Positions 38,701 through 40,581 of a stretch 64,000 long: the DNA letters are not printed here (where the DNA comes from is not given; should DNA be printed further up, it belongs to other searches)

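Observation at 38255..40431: BadA/HbaA-type aromatic acid-CoA ligase co-transcribed with an HD-domain hydrolase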

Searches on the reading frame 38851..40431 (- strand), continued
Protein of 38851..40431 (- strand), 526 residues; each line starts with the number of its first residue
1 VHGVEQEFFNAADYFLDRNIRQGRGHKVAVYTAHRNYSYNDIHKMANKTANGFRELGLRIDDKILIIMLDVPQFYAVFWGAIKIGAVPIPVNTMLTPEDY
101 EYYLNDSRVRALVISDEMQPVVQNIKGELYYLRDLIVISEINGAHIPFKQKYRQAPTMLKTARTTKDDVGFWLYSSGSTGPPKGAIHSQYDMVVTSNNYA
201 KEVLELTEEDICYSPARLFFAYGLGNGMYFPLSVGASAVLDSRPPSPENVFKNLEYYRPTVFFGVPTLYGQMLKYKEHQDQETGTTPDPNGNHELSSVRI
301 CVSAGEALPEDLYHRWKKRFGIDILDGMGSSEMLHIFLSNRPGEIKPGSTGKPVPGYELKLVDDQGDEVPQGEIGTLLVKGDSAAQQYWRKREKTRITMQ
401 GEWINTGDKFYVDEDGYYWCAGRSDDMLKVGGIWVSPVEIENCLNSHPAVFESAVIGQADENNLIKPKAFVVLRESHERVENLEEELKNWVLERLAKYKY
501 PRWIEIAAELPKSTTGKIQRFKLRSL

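Call 14: search_solved_structures(query=window:38851-40431:-, max_evalue=1e-40, show_alignments=3)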
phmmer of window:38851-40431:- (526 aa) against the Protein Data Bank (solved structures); distinct sequences matched with E-value up to 1e-40: 26.
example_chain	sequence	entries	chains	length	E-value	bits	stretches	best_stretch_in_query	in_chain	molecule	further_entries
4wv3_A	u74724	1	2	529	1e-149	502.8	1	8-525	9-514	Anthranilate-CoA ligase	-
2v7b_A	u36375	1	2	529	6.7e-138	463.8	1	8-525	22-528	BENZOATE-COENZYME A LIGASE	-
4rm3_A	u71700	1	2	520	2.5e-128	432.2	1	7-524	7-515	Benzoate-coenzyme A ligase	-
4rlf_A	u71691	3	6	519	2.5e-128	432.2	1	7-524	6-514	Benzoate-coenzyme A ligase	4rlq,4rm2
4eat_A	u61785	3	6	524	2.5e-128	432.2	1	7-524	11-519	Benzoate-coenzyme A ligase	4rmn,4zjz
6m2u_A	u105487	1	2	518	3e-126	425.3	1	7-524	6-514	Benzoate-coenzyme A ligase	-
6m2o_A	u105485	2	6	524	3.1e-126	425.3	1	7-524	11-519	Benzoate-coenzyme A ligase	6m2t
9g79_B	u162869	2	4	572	1.9e-67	231.2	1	9-524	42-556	Acetyl-coenzyme A synthetase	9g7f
5oe3_A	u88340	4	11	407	2.2e-58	201.4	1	58-425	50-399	Anthranilate--CoA ligase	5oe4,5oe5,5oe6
8biq_D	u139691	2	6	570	1.8e-54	188.5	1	13-524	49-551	4-hydroxybutyrate--CoA ligase 1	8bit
2wd9_A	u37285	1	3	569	5e-54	187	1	39-525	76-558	ACYL-COENZYME A SYNTHETASE ACSM2A, MITOCHONDRIAL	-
2vze_A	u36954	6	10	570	5e-54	187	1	39-525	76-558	ACYL-COENZYME A SYNTHETASE ACSM2A, MITOCHONDRIAL | Acyl-coenzyme A synthetase ACSM2A, mitochondrial precursor | Acyl-coenzyme A synthetase ACSM2A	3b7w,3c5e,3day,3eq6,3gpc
3etc_A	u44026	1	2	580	4.1e-52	180.7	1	34-524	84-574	AMP-binding protein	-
4gxq_A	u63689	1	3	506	6.5e-50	173.4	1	25-524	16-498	Malonyl CoA synthetase, Benzoate-CoA ligase Chimeric protein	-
5ie0_A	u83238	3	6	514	4.7e-47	164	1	35-520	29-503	Oxalate--CoA ligase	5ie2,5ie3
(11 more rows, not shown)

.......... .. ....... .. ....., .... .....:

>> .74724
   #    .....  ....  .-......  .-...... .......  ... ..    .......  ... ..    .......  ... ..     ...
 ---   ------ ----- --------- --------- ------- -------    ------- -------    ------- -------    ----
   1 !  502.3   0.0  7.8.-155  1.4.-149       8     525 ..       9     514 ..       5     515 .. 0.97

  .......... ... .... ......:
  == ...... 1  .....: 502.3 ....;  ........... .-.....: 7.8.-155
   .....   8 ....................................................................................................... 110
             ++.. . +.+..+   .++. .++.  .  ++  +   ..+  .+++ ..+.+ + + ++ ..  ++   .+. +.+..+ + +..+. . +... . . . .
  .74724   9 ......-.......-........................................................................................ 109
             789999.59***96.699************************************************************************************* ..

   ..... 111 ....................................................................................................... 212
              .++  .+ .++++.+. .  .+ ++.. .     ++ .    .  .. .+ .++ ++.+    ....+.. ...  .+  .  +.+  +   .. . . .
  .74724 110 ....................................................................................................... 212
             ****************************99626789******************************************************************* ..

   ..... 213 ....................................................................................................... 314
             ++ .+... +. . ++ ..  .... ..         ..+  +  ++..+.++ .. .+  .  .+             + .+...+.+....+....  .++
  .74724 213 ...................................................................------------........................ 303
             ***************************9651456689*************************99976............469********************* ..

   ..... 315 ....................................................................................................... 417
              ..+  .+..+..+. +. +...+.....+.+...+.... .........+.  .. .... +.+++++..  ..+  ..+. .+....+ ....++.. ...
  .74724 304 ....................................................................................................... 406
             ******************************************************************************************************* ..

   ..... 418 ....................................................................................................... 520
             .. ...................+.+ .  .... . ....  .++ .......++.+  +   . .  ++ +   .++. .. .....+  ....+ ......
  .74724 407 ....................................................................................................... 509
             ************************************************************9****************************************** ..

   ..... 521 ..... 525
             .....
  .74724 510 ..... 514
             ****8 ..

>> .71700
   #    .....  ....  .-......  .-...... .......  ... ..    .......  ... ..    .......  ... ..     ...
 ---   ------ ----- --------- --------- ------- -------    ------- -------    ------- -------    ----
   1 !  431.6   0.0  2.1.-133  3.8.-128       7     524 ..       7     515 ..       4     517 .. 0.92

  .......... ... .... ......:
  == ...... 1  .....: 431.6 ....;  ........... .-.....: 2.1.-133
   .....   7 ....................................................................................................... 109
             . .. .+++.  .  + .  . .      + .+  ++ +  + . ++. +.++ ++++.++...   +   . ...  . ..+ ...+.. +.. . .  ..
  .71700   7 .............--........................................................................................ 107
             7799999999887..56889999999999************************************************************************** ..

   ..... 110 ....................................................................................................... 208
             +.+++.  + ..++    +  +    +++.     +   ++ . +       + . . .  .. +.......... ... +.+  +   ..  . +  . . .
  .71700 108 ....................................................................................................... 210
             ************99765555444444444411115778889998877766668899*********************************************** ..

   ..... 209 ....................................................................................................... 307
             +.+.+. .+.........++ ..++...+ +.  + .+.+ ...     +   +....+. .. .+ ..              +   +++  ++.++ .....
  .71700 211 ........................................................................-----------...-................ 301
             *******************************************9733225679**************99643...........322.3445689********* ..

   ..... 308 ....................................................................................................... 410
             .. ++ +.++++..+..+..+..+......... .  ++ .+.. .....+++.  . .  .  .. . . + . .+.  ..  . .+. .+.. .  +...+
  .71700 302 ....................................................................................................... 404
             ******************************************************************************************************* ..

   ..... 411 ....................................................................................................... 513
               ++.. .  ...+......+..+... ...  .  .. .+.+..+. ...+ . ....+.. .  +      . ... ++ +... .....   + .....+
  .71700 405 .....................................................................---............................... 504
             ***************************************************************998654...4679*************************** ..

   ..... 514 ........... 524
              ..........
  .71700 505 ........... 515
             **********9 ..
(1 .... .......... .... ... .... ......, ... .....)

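Call 40: find_encoding_contigs(protein=P0104, flank=10000, max_places=1)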
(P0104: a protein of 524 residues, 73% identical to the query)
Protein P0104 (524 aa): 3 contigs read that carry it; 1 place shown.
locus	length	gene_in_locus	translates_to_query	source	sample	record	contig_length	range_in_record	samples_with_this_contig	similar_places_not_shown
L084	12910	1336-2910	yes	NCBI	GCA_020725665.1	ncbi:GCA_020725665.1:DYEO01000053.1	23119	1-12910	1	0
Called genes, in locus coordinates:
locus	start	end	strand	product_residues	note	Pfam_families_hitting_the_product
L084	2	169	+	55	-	?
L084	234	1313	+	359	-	PF02633:Creatininase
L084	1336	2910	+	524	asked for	PF00501:AMP-binding, PF13193:AMP-binding_C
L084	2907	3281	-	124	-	-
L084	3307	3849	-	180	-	PF09918:DUF2148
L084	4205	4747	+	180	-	-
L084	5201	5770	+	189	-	PF01613:Flavin_Reduct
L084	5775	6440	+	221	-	PF05448:AXE1 (faint), PF02129:Peptidase_S15, PF00561:Abhydrolase_1 (weak), PF12146:Hydrolase_4, PF12697:Abhydrolase_6 (faint), PF00326:Peptidase_S9, PF01738:DLH, PF12740:PETase (weak)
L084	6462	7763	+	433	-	PF01546:Peptidase_M20, PF07687:M20_dimer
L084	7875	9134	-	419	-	PF00817:IMS, PF11799:IMS_C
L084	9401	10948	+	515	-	PF07075:NamZ_N, PF20732:NamZ_C, PF07833:Cu_amine_oxidN1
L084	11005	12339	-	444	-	PF09587:PGA_cap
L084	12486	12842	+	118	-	-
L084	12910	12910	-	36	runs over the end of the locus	-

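Call 41: find_encoding_contigs(protein=P0052, flank=10000, max_places=1)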
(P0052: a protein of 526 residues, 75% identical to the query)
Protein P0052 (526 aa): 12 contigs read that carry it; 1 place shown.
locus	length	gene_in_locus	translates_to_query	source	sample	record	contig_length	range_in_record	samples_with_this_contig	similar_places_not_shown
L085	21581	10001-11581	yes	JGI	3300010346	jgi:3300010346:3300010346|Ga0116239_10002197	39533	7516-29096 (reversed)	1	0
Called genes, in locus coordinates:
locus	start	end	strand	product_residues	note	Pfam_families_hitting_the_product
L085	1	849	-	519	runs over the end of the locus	PF00158:Sigma54_activat, PF14532:Sigma54_activ_2, PF07728:AAA_5, PF25601:AAA_lid_14, PF02954:HTH_8 (weak)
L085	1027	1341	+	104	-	-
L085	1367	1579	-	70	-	-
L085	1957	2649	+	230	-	PF06971:Put_DNA-bind_N, PF02629:CoA_binding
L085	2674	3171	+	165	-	PF01257:2Fe-2S_thioredx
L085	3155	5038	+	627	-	PF01257:2Fe-2S_thioredx (weak), PF01512:Complex1_51K, PF10589:NADH_4Fe-4S, PF00037:Fer4 (weak), PF12837:Fer4_6 (weak), PF13187:Fer4_9 (weak), PF13237:Fer4_10 (weak)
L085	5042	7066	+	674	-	PF00111:Fer2 (weak), PF13510:Fer2_4, PF10588:NADH-G_4Fe-4S_3, PF12838:Fer4_7, PF00037:Fer4 (weak), PF02906:Fe_hyd_lg_C, PF02256:Fe_hyd_SSU, PF01257:2Fe-2S_thioredx (weak), +3 more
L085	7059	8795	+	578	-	PF12837:Fer4_6 (faint), PF12838:Fer4_7, PF13187:Fer4_9, PF13237:Fer4_10, PF00037:Fer4 (weak), PF02906:Fe_hyd_lg_C, PF04060:FeS, PF13188:PAS_8 (faint)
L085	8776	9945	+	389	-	PF07228:SpoIIE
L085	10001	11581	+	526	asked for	PF00501:AMP-binding, PF13193:AMP-binding_C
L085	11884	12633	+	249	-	PF14522:Cytochrome_C7 (faint), PF02085:Cytochrom_CIII (faint), PF14537:Cytochrom_c3_2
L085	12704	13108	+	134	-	PF09394:Inhibitor_I42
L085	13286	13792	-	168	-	-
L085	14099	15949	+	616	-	PF00989:PAS, PF13188:PAS_8 (weak), PF13426:PAS_9 (weak), PF08447:PAS_3, PF00512:HisKA, PF02518:HATPase_c, PF00072:Response_reg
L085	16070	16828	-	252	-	PF00899:ThiF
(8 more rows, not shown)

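Call 42: find_encoding_contigs(protein=P0085, flank=10000, max_places=1)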
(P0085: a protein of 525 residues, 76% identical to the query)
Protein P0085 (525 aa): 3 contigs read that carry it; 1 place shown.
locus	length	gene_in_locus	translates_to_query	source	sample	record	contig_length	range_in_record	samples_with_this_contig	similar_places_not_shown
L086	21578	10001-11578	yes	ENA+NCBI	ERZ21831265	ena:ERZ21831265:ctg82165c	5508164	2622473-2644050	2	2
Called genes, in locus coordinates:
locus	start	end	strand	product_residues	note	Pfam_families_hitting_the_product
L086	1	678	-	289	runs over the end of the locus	PF03755:YicC-like_N, PF08340:YicC-like_C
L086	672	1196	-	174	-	PF14385:DUF4416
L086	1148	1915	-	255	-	PF01479:S4, PF01728:FtsJ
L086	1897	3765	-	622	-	PF00456:Transketolase_N (weak), PF13292:DXP_synthase_N, PF02779:Transket_pyr, PF02780:Transketolase_C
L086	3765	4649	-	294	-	PF00348:polyprenyl_synt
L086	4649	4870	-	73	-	-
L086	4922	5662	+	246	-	-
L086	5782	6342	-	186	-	PF13279:4HBT_2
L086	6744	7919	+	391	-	PF00990:GGDEF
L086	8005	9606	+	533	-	PF00171:Aldedh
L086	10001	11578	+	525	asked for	PF00501:AMP-binding, PF13193:AMP-binding_C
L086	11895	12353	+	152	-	PF17200:sCache_2, PF08269:dCache_2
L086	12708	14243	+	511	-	PF12729:4HB_MCP_1, PF00672:HAMP, PF00015:MCPsignal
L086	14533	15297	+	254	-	PF01261:AP_endonuc_2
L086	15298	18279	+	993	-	PF02700:PurS (faint), PF18072:FGAR-AT_linker, PF00586:AIRS, PF02769:AIRS_C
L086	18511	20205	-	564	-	PF01609:DDE_Tnp_1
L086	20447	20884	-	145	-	-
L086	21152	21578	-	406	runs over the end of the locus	PF06050:HGD-D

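Call 65: search_protein_representatives(protein=window:38851-40431:-)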
Query: 526 residues. Proteins with E-value up to 0.001 (for the whole library): 192947; up to 1e-10: 92196; up to 1e-30: 14706. The best 150 are listed.
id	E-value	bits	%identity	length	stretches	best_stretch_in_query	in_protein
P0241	7.4e-177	605.6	55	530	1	9-525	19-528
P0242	1.1e-175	601.7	28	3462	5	36-521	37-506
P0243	3.7e-170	583.5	52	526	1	9-524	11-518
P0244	3.3e-169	580.3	53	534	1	9-525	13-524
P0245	4.3e-166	570.1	50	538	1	7-524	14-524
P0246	3.1e-157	540.8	38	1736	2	7-526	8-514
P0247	8.0e-157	539.5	51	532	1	9-526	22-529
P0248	5.2e-152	523.6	49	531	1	9-525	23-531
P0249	2.0e-149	515.0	48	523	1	8-524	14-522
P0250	3.7e-149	514.2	47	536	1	7-525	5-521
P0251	9.0e-149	512.9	49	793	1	8-526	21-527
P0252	1.1e-148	512.5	49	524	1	6-524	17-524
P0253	1.8e-146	505.3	51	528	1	9-524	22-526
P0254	2.4e-142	491.7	45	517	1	7-524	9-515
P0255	1.6e-141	489.0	44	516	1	8-524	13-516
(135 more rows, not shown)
